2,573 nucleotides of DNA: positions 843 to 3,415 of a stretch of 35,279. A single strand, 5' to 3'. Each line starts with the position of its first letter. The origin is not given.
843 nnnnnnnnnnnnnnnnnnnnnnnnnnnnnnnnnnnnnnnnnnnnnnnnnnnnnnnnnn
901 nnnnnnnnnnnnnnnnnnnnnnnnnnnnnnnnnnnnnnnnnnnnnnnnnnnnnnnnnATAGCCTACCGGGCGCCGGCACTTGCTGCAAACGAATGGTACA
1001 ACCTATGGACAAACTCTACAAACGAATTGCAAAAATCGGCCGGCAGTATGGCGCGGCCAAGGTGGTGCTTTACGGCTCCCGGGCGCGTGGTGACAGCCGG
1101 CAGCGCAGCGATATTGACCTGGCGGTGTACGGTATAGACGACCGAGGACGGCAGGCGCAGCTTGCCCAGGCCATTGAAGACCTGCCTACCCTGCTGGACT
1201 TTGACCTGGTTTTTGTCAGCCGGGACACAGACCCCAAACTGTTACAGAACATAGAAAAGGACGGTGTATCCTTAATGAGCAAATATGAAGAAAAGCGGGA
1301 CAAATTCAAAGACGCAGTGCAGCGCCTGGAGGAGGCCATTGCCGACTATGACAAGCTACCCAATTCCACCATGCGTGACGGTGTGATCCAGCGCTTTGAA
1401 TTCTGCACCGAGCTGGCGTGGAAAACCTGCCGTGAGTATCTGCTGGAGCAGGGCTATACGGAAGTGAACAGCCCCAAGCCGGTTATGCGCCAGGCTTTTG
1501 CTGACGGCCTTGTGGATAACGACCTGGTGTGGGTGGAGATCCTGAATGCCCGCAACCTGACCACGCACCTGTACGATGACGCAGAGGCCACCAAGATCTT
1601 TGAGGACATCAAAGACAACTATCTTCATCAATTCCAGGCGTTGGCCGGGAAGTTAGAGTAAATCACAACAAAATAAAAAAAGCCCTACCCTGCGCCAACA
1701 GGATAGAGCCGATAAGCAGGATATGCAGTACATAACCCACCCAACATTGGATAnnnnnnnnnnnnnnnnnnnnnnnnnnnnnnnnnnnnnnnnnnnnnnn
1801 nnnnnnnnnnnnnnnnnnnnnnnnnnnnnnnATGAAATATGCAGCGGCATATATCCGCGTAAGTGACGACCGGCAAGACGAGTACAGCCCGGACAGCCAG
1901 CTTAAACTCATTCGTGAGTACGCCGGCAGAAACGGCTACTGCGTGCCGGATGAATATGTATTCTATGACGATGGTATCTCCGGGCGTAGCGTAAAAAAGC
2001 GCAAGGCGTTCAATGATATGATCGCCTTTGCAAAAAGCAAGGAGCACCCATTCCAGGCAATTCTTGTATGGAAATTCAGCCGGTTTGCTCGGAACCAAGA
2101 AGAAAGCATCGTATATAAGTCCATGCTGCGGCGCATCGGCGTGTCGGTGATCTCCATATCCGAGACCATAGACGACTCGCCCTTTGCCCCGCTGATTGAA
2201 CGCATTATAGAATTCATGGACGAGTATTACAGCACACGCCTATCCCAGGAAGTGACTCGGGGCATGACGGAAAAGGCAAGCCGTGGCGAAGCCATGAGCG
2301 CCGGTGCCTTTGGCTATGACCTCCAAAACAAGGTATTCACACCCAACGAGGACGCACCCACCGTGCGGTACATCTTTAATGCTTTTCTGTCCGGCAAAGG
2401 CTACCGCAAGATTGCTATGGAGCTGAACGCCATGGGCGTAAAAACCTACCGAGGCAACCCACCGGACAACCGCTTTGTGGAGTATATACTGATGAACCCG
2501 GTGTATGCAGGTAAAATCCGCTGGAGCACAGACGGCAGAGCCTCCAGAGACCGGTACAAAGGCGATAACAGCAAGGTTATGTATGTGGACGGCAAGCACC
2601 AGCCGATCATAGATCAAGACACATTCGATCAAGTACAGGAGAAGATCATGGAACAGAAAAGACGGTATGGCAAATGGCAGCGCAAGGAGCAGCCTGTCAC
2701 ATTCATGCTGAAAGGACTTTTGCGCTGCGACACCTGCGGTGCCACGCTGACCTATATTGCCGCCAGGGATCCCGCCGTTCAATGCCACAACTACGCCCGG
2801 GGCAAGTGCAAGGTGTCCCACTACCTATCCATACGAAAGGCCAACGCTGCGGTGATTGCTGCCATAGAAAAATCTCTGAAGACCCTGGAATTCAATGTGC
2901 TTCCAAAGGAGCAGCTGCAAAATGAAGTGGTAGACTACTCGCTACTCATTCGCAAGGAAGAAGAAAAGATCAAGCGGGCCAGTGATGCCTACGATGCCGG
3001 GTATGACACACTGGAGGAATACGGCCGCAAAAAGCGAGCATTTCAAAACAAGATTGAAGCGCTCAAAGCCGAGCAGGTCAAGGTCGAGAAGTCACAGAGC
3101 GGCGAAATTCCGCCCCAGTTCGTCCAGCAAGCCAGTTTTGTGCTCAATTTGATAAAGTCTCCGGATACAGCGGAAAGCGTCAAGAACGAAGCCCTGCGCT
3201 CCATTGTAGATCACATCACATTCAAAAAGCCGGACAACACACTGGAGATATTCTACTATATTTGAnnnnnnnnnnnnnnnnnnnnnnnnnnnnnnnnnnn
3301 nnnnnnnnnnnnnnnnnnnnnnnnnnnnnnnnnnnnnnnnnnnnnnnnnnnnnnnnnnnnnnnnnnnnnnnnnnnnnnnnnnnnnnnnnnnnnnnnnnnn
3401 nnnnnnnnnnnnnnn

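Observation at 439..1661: Single-chain MNT-HEPN fusion with an intact RX4HXY motif, paired with a bPH membrane protein in the prophage-expressed operon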

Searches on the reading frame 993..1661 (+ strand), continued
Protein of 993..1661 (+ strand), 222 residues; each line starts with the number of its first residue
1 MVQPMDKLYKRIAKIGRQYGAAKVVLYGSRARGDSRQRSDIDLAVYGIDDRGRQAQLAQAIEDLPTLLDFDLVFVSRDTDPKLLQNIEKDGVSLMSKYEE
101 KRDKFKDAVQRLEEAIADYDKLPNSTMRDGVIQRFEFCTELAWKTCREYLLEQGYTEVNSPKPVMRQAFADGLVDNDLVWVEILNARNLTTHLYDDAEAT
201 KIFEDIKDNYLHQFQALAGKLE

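Call 63: find_encoding_contigs(protein=P0011, flank=3000, max_places=3)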
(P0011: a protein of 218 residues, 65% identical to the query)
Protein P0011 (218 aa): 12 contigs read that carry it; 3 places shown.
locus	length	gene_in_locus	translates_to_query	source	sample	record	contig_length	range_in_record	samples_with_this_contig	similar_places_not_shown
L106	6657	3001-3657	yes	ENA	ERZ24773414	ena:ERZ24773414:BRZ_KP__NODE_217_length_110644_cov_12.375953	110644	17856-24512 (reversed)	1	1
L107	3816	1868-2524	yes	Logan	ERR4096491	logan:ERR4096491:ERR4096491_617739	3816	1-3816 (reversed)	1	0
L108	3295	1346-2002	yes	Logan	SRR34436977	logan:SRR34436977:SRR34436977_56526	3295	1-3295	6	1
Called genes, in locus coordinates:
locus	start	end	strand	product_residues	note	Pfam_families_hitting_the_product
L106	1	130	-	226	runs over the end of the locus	-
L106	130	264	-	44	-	-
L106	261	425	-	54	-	-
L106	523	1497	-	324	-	-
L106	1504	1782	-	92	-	-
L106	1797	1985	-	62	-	-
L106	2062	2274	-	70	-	PF05339:DUF739 (weak)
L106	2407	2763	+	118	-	PF12844:HTH_19 (weak), PF13560:HTH_31 (weak), PF01381:HTH_3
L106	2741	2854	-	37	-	-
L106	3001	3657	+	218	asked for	PF01909:NTP_transf_2, PF18765:Polbeta, PF08780:NTase_sub_bind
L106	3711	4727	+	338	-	PF14659:Phage_int_SAM_3 (weak), PF22022:Phage_int_M (weak), PF00589:Phage_integrase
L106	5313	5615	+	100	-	PF12844:HTH_19 (weak), PF01381:HTH_3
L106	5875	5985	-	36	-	-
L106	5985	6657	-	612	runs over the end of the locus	PF02463:SMC_N (faint), PF00005:ABC_tran, PF13304:AAA_21 (faint)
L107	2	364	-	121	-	?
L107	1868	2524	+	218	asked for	PF01909:NTP_transf_2, PF18765:Polbeta, PF08780:NTase_sub_bind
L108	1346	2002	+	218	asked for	PF01909:NTP_transf_2, PF18765:Polbeta, PF08780:NTase_sub_bind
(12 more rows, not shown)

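Call 64: find_encoding_contigs(protein=P0008, flank=3000, max_places=2)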
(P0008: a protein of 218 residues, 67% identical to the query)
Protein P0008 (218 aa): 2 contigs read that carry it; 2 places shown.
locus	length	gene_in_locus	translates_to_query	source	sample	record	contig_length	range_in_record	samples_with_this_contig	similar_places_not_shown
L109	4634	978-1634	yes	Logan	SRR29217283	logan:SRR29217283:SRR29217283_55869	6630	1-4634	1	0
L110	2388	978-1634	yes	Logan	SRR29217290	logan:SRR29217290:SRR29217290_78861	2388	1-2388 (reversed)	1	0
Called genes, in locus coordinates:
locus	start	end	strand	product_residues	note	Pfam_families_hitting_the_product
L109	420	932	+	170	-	PF00717:Peptidase_S24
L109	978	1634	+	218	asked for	PF01909:NTP_transf_2, PF18765:Polbeta, PF08780:NTase_sub_bind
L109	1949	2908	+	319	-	PF05448:AXE1 (weak), PF02129:Peptidase_S15 (weak), PF01738:DLH (weak), PF00561:Abhydrolase_1, PF12146:Hydrolase_4, PF12697:Abhydrolase_6, PF00326:Peptidase_S9 (weak), PF07859:Abhydrolase_3 (weak)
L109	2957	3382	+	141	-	-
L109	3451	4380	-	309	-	PF00294:PfkB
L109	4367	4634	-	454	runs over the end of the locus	PF02056:Glyco_hydro_4, PF11975:Glyco_hydro_4C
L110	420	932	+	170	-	PF00717:Peptidase_S24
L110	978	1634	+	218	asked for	PF01909:NTP_transf_2, PF18765:Polbeta, PF08780:NTase_sub_bind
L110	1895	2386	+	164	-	?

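Call 65: find_encoding_contigs(protein=P0013, flank=3000, max_places=2)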
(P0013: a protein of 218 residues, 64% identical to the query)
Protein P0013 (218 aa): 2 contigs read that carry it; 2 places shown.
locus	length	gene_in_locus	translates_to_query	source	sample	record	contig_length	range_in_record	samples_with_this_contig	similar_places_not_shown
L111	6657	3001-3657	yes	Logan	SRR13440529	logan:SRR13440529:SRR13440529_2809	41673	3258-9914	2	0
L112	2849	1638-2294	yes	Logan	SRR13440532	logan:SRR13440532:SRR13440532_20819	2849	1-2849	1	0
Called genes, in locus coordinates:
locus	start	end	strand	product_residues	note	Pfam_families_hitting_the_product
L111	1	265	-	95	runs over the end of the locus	-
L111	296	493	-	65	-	-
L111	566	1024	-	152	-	-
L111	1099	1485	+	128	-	PF10711:DUF2513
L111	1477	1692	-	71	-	-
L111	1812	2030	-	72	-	PF05339:DUF739 (weak)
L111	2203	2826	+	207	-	PF01381:HTH_3, PF12844:HTH_19 (weak), PF13443:HTH_26 (weak), PF13560:HTH_31, PF00717:Peptidase_S24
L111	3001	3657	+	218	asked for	PF01909:NTP_transf_2, PF18765:Polbeta, PF08780:NTase_sub_bind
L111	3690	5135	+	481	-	PF00239:Resolvase, PF07508:Recombinase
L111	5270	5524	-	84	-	PF12652:CotJB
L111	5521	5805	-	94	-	PF11007:CotJA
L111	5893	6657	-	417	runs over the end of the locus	PF03990:DUF348, PF07501:G5, PF06725:3D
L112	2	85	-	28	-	?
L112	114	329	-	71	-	-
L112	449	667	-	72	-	PF05339:DUF739 (weak)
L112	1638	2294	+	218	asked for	PF01909:NTP_transf_2, PF18765:Polbeta, PF08780:NTase_sub_bind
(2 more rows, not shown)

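Call 78: search_protein_representatives(protein=window:1005-1661:+)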
Query: 218 residues. Proteins with E-value up to 0.001 (for the whole library): 5017; up to 1e-10: 1255; up to 1e-30: 45. The best 150 are listed.
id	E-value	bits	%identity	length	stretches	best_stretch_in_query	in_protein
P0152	7.1e-73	261.1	54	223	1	2-218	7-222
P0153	1.1e-59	218.0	50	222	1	2-217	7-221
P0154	6.5e-55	202.4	47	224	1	4-215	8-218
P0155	5.0e-54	199.5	48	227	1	5-214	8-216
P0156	3.1e-48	180.6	57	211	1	49-189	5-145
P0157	3.4e-48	180.5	55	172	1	1-166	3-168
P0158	1.6e-47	178.2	44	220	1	5-217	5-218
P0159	7.0e-46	172.9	44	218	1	3-217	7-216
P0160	8.3e-45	169.4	45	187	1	34-217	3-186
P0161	1.2e-44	168.8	43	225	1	1-215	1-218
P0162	1.6e-44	168.5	59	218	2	107-211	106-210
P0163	5.3e-44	166.8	54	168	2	1-92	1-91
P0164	2.4e-42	161.4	43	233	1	13-211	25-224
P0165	4.3e-42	160.6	57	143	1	2-140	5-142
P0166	6.9e-42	159.9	60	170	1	90-208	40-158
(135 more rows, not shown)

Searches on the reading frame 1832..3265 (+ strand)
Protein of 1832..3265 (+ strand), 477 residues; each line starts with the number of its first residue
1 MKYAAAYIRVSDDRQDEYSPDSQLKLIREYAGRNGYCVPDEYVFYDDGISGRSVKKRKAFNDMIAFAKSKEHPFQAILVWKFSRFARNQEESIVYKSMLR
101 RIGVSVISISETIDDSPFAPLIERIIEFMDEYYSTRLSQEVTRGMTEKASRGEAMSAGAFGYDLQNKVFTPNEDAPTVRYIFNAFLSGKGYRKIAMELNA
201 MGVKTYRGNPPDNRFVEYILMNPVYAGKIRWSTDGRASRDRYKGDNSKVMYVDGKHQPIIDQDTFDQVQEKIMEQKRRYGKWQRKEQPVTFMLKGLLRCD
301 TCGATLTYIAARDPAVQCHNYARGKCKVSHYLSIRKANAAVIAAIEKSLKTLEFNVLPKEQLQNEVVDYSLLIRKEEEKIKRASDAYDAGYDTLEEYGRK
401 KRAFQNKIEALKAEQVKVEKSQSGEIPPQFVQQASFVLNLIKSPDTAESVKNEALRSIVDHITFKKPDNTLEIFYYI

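Call 3: search_protein_families(library=pfam, proteins=[window:1832-3265:+], max_evalue=0.1)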
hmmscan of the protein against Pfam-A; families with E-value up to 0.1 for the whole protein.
window:1832-3265:+ (477 aa): 4 families
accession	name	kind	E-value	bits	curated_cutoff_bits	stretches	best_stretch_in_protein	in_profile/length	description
PF00239.26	Resolvase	-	1.2e-25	90.8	23.3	1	4-153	1-144/145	Resolvase, N terminal domain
PF07508.19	Recombinase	-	1.3e-21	77.1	21.1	1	173-274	2-101/102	Recombinase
PF13408.12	Zn_ribbon_recom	-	3.5e-06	27.7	25.3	1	292-345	1-57/58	Recombinase zinc beta ribbon domain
PF19482.4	DUF6018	-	0.04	14.4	25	0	51-82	52-83/117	Family of unknown function (DUF6018)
